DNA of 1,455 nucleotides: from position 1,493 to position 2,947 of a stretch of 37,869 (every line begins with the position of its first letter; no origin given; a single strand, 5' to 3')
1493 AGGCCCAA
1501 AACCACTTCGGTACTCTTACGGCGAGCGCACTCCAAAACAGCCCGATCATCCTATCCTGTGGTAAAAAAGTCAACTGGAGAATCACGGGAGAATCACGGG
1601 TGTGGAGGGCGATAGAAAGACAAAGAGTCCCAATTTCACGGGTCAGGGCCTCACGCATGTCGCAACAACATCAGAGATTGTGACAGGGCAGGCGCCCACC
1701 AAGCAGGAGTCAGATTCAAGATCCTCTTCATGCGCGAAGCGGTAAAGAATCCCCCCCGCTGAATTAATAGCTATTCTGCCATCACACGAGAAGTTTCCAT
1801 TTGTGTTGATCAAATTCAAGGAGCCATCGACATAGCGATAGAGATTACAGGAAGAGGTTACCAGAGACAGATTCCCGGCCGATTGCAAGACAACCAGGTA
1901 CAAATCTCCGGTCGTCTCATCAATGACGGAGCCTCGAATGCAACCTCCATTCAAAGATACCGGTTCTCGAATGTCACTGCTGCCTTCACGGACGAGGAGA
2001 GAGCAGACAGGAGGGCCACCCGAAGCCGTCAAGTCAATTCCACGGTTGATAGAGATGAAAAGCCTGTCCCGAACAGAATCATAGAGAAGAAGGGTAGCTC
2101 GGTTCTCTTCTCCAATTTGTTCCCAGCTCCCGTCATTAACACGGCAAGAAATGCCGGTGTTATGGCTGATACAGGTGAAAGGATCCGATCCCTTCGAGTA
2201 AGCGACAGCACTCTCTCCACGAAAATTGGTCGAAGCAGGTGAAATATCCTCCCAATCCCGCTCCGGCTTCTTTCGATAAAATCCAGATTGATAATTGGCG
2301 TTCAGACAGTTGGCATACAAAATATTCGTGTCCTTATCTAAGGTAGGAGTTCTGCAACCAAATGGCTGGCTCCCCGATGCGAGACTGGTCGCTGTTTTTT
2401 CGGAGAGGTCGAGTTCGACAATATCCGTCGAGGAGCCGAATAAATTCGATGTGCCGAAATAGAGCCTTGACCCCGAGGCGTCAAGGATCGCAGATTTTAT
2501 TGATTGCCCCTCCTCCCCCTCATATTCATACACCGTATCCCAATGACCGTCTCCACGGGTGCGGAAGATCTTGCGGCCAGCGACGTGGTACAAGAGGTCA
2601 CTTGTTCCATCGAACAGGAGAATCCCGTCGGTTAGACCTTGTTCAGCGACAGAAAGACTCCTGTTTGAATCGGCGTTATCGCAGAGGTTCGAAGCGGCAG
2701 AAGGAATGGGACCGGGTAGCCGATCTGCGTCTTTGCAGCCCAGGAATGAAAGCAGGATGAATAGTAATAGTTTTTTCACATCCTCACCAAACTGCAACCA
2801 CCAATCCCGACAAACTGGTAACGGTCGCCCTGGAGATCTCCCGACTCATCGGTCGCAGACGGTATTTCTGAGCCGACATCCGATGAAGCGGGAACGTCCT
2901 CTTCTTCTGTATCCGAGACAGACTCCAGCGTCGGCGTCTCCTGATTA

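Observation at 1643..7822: Sigma54-type promoter with upstream enhancer-like site drives a giant ASH/PKD-metzincin protein coupled to a Cys-rich lipoprotein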

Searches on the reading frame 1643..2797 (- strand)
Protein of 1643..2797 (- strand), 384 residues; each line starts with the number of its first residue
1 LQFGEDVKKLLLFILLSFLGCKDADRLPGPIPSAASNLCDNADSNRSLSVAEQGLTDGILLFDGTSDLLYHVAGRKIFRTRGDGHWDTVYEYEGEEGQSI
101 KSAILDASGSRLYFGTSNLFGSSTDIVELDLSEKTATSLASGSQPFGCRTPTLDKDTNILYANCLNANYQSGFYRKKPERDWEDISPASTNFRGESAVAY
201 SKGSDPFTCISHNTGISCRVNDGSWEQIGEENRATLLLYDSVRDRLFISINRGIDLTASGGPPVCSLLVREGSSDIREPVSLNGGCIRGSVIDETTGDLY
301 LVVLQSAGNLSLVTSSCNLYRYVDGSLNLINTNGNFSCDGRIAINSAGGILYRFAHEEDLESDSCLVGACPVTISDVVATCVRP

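Call 8: search_protein_families(library=pfam, proteins=[window:1643-2797:-], max_evalue=0.01)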
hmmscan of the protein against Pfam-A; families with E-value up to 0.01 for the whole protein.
window:1643-2797:- (384 aa): 0 families

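Call 16: find_homologous_proteins(query=window:1643-2797:-, max_evalue=0.001)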
Query window:1643-2797:- (384 aa): 1 proteins with E <= 0.001 among 4549 candidates.
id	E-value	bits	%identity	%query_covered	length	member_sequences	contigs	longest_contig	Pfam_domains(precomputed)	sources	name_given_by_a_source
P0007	1.2e-251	852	100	98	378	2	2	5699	-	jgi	-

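Call 20: find_encoding_contigs(protein=P0007, flank=10000)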
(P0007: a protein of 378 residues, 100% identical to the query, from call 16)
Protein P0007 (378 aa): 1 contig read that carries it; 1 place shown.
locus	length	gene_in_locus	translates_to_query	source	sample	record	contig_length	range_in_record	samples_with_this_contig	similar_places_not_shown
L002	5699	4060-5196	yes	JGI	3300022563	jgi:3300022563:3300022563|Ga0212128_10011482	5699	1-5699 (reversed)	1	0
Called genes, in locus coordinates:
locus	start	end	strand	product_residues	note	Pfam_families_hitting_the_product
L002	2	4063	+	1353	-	?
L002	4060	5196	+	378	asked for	-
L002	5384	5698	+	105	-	?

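Call 45: predict_structure(protein=window:1643-2779:-)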
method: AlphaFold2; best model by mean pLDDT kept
length: 378 residues; sequences in the alignment: 1
mean_pLDDT: 45.9   pTM: 0.36
mean pLDDT of the five models: 45.9, 44.2, 41.7, 34.5, 29.4
residues with pLDDT >= 90: 0; 70-90: 19; 50-70: 128; < 50: 231
segments of 3 or more residues with pLDDT < 50: 1-6, 9-14, 16-22, 24-52, 58-61, 113-117, 129-209, 215-217, 225-228, 246-257, 285-289, 301-309, 327-378
pLDDT, mean of each block of 10 residues (from residue 1): 47 46 42 39 38 50 67 67 78 60 59 50 58 32 33 32 30 30 27 34 46 53 50 52 48 45 58 58 50 54 38 64 54 29 32 34 30 26
secondary structure, 60 per line:
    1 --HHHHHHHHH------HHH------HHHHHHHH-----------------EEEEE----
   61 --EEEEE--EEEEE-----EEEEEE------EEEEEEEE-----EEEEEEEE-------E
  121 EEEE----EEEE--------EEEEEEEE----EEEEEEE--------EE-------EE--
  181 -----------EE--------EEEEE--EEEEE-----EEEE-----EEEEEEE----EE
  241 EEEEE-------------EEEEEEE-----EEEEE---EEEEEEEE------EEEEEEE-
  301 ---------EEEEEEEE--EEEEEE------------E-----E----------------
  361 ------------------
elements in order: H3-11 H27-34 E52-56 E63-67 E70-74 E80-85 E92-99 E105-112 E120-124 E129-132 E141-148 E153-159 E202-206 E209-213 E219-222 E228-234 E239-245 E259-265 E271-275 E279-286 E293-299 E310-317 E320-325

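Call 47: search_protein_representatives(protein=window:1643-2779:-)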
Query: 378 residues. Proteins with E-value up to 0.001 (for the whole library): 8; up to 1e-10: 3; up to 1e-30: 2. The best 8 are listed.
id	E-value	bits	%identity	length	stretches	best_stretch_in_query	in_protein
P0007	6.2e-252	851.3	100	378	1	1-378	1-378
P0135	2.2e-88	313.1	53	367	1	30-378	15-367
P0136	3.2e-14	69.0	28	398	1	32-376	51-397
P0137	1.2e-04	37.5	37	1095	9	87-138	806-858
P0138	1.3e-04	37.5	40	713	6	93-133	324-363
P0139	1.3e-04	37.4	32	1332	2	75-156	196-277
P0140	4.1e-04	35.8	28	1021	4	40-180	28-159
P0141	8.6e-04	34.7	34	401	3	90-163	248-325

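Call 48: find_encoding_contigs(protein=P0135, flank=10000, max_places=4)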
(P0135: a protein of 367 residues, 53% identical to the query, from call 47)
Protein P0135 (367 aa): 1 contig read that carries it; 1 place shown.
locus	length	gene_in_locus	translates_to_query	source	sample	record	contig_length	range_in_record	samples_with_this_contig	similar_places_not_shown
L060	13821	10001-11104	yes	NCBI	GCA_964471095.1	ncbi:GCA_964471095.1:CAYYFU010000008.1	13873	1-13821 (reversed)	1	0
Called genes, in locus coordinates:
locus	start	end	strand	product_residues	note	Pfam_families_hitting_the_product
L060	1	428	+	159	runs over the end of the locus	?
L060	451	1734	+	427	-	PF01209:Ubie_methyltran (weak), PF00398:RrnaAD, PF00891:Methyltransf_2, PF13489:Methyltransf_23, PF08241:Methyltransf_11, PF08242:Methyltransf_12, PF13649:Methyltransf_25, PF13847:Methyltransf_31, +2 more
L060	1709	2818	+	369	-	PF04392:ABC_sub_bind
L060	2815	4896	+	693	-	-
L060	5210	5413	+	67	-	PF00512:HisKA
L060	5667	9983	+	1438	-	PF22544:HYDIN_VesB_CFA65-like_Ig (weak), PF22544:HYDIN_VesB_CFA65-like_Ig, PF22544:HYDIN_VesB_CFA65-like_Ig, PF22352:K319L-like_PKD, PF22073:Cep192_D4, PF07610:DUF1573, PF15780:ASH, PF22544:HYDIN_VesB_CFA65-like_Ig, +11 more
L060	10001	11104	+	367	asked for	-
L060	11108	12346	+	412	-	PF00691:OmpA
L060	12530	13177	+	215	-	-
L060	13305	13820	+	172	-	?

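Call 52: find_encoding_contigs(protein=P0136, flank=10000, max_places=4)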
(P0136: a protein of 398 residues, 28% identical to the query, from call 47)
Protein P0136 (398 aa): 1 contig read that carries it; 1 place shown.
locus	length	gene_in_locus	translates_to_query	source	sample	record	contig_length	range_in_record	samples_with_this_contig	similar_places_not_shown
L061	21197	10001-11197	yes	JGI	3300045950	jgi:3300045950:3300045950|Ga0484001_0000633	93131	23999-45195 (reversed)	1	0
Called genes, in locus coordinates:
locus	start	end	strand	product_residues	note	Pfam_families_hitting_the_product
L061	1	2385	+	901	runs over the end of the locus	PF00133:tRNA-synt_1, PF01406:tRNA-synt_1e (faint), PF09334:tRNA-synt_1g, PF13603:tRNA-synt_1_2 (weak), PF09334:tRNA-synt_1g, PF08264:Anticodon_1, PF10458:Val_tRNA-synt_C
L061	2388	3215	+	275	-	PF02749:QRPTase_N, PF01729:QRPTase_C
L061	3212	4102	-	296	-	PF00142:Fer4_NifH (weak), PF01656:CbiA, PF02374:ArsA_ATPase (weak), PF06564:CBP_BcsQ (weak), PF09140:MipZ (weak), PF10609:ParA, PF13614:AAA_31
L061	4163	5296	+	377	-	PF04055:Radical_SAM, PF06969:HemN_C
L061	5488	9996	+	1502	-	PF15780:ASH, PF22073:Cep192_D4, PF22544:HYDIN_VesB_CFA65-like_Ig, PF15780:ASH, PF22073:Cep192_D4, PF22544:HYDIN_VesB_CFA65-like_Ig, PF15780:ASH, PF22544:HYDIN_VesB_CFA65-like_Ig, +26 more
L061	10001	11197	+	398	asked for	-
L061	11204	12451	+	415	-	PF00691:OmpA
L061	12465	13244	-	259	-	-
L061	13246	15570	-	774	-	PF02412:TSP_3, PF07602:DUF1565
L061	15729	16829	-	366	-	PF05359:DUF748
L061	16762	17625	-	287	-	PF02915:Rubrerythrin (faint)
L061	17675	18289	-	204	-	PF04116:FA_hydroxylase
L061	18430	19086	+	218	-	PF00440:TetR_N, PF17938:TetR_C_29, PF17926:TetR_C_21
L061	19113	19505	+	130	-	PF01245:Ribosomal_L19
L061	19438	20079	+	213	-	PF01351:RNase_HII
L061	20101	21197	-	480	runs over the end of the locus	-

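Call 58: search_protein_families(library=ncbifam, proteins=[window:1643-2779:-, L060:11108-12346:+], max_evalue=0.01)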
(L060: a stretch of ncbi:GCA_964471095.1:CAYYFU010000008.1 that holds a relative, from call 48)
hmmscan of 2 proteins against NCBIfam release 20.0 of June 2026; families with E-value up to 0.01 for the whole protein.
window:1643-2779:- (378 aa): 0 families

L060:11108-12346:+ (412 aa): 35 families (the best 25 are shown)
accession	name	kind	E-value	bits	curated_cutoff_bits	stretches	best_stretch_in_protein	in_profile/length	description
NF033763.1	exchanger_TraB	exception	6.3e-33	113.5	700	2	300-412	386-499/522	outer membrane exchange protein TraB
NF053611.1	YiaD_Gzip_OmpA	equivalog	8.9e-28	97.4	175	1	302-408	98-204/206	YiaD family glycine zipper/OmpA-like lipoprotein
NF053612.1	anchor_PA1041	equivalog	1e-24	87.8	250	1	293-408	122-233/236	PA1041 family peptidoglycan-binding anchor lipoprotein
NF053585.1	OMP_LP_YfiB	equivalog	1e-22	80.7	128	1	304-409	54-159/163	outer membrane lipoprotein YfiB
NF045787.1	OmpABordt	equivalog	1e-19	71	200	1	297-408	76-187/194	outer membrane protein OmpA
TIGR02802.1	Pal_lipo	equivalog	2.4e-19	69.3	125.35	1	307-409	1-103/104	peptidoglycan-associated lipoprotein Pal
TIGR03350.1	type_VI_ompA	equivalog_domain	8.1e-18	64.7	139.8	1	309-408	33-135/137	type VI secretion system protein TssL, long form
TIGR03789.1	pdsO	hypoth_equivalog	7e-16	58.6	152.2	1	299-408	132-241/243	sortase-associated OmpA-like protein PdsO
NF053613.1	OMP_toxin_LptF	equivalog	9.4e-16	58.2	400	1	308-408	143-243/256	lipotoxin F family OmpA-related lipoprotein LptF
NF007804.1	PRK10510.1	equivalog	1.3e-15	57.4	307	1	324-411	130-217/219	OmpA family lipoprotein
NF008067.1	PRK10802.1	equivalog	1e-13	51.5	261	1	304-408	65-169/171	peptidoglycan-associated lipoprotein Pal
NF006508.0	PRK08944.1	subfamily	4.8e-13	49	259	1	316-409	189-286/304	MotB family protein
NF005444.0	PRK07033.1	equivalog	7.3e-13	48.3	520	1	317-411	325-422/438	DotU family type VI secretion system protein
NF007424.1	PRK09967.1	equivalog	1e-12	48.4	155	1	304-409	50-156/160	OmpA family protein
NF005999.0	PRK08126.1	subfamily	3.4e-12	45.9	571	1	316-409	333-429/432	hypothetical protein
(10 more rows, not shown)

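Call 68: search_solved_structures(query=A3, max_evalue=10)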
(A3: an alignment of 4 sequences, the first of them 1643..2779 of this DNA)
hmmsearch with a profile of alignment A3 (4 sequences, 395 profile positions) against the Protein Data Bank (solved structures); distinct sequences matched with E-value up to 10: 1.
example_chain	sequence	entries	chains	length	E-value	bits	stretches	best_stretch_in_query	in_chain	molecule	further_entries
4ozu_A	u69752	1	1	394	0.41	12.6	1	304-342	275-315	Coronin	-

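Call 69: search_protein_families(library=pfam, proteins=[P0137, P0138, P0139, P0140, P0141, P0135, P0136], max_evalue=0.01)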
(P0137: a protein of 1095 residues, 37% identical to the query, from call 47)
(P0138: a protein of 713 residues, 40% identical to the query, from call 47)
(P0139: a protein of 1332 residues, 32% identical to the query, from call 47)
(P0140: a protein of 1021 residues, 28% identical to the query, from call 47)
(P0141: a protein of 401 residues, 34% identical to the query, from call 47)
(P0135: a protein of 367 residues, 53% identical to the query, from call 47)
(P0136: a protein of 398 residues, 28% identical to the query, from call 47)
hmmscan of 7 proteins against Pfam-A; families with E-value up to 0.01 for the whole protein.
P0137 (1095 aa): 3 families
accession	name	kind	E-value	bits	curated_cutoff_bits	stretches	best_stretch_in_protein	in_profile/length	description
PF18888.5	DUF5650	-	1e-06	28.8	25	0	444-462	20-38/55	Repeat of unknown function (DUF5650)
PF16625.10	ISET-FN3_linker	-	0.00057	20.9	25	0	779-805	4-30/65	Unstructured linking region I-set and fnIII on Brother of CDO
PF13004.13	BACON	-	0.0069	16.8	25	0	949-968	4-22/61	Putative binding domain, N-terminal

P0138 (713 aa): 3 families
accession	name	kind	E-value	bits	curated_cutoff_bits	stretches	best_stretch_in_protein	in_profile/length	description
PF22856.1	Tal-1A_2A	-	1.5e-11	42.4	27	0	144-152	3-11/11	Peptide tarsal-less 1A/2A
PF22904.2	NOMO1-like_2nd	-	5.5e-06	26.8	27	0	135-158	28-52/90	BOS complex subunit NOMO1-like, second beta sandwich domain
PF21899.1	Tal_Pri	-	0.0014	19.1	27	0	143-152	23-32/32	Tarsal-less (Tal)/polished rice (Pri) peptide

P0139 (1332 aa): 5 families
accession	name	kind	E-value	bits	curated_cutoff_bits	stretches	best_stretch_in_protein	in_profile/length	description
PF16184.11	Cadherin_3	-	1.6e-16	60.6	25.5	1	322-427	1-97/106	Cadherin-like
PF18962.6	Por_Secre_tail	-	4.7e-09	36.8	27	1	1256-1331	1-75/75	Secretion system C-terminal sorting domain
PF01436.27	NHL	-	5.5e-09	36.1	20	0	260-281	1-20/28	NHL repeat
PF17170.10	DUF5128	-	2.6e-06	27.3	22.9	0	160-229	84-148/321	6-bladed beta-propeller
PF10282.15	Lactonase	-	5.3e-06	26.3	21.7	0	144-208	14-80/344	Lactonase, 7-bladed beta-propeller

P0140 (1021 aa): 16 families
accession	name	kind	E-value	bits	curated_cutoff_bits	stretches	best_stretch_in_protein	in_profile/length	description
PF22073.2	Cep192_D4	-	2e-20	73.5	35.5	3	619-718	3-111/112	Cep192 domain 4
PF15780.11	ASH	-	5.2e-18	65.5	27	2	619-702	7-89/98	Abnormal spindle-like microcephaly-assoc'd, ASPM-SPD-2-Hydin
PF22544.2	HYDIN_VesB_CFA65-like_Ig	-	7.4e-15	55.4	25.5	1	638-710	20-93/100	HYDIN/CFA65/VesB-like, Ig-like domain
PF12371.14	TMEM131_like_N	-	6e-13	49.3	28.8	1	626-701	7-82/84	Transmembrane protein 131-like N-terminal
PF07610.17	DUF1573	-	3.8e-09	36.9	26.1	0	748-819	25-92/98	Protein of unknown function (DUF1573)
PF24507.1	Ig_CFAP65_4th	-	1e-07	32.6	27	0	643-716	2-74/76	CFAP65, fourth Ig-like domain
PF23414.1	Beta-prop_EML_2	-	1.6e-06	28.2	90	0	46-159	8-118/266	Echinoderm microtubule-associated protein second beta-propeller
PF24291.1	Ig_CFAP65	-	2.4e-05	24.6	27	0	844-934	23-116/121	Cilia- and flagella-associated protein 65-like, Ig-like domain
PF22067.2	Cep192_D3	-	2.9e-05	24.5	27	0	846-926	16-91/99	Cep192 domain 3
PF22066.2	Cep192_D8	-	0.00017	22.2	33.5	0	837-926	13-94/101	Cep192 domain 8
PF24814.1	WD40_Prp19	-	0.00031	20.3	320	0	53-140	195-278/281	Prp19 WD40 domain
PF24501.1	Ig_TMEM131L_5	-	0.0012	19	27.8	0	857-905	1-49/66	TMEM131L fifth Ig-like domain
PF00400.38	WD40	-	0.0014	19.6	27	0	125-146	14-35/39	WD domain, G-beta repeat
PF07494.17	Reg_prop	-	0.0025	18.2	20.4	0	75-98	1-23/24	Two component regulator propeller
PF23756.1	Beta-prop_HPS5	-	0.0081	15.9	34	0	86-191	25-131/328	HPS5 beta propeller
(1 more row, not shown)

P0141 (401 aa): 1 family
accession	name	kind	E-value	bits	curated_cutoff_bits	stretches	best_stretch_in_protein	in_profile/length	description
PF13964.12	Kelch_6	-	4.5e-05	23.8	25.3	0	62-83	18-43/50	Kelch motif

P0135 (367 aa): 0 families

P0136 (398 aa): 0 families

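Call 85: search_protein_families(library=pfam, proteins=[L061:7075-8514:+], max_evalue=1)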
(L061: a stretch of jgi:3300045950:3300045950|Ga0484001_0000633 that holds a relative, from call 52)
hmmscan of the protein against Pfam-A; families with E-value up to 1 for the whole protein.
L061:7075-8514:+ (480 aa): 9 families
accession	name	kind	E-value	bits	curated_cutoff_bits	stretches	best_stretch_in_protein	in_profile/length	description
PF13688.12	Reprolysin_5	-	0.00025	21.8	27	1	285-307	141-163/196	Metallo-peptidase family M12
PF13583.11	Reprolysin_4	-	0.0049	17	22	1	288-304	138-154/203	Metallo-peptidase family M12B Reprolysin-like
PF10462.15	Peptidase_M66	-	0.0053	16.2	20.6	1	285-315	192-222/306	Peptidase M66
PF13574.12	Reprolysin_2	-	0.008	16.5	27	1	287-306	127-146/195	Metallo-peptidase family M12B Reprolysin-like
PF13582.12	Reprolysin_3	-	0.028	15.4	22.4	1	285-302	106-123/123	Metallo-peptidase family M12B Reprolysin-like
PF00413.30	Peptidase_M10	-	0.032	14.5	24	1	286-307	109-130/159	Matrixin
PF05572.19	Peptidase_M43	-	0.054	13.9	23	1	251-306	36-89/152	Pregnancy-associated plasma protein-A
PF07998.17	Peptidase_M54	-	0.72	10.2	24.4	0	290-304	150-164/194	Peptidase family M54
PF16313.11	DUF4953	-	0.99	9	24.2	0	287-301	15-29/316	Met-zincin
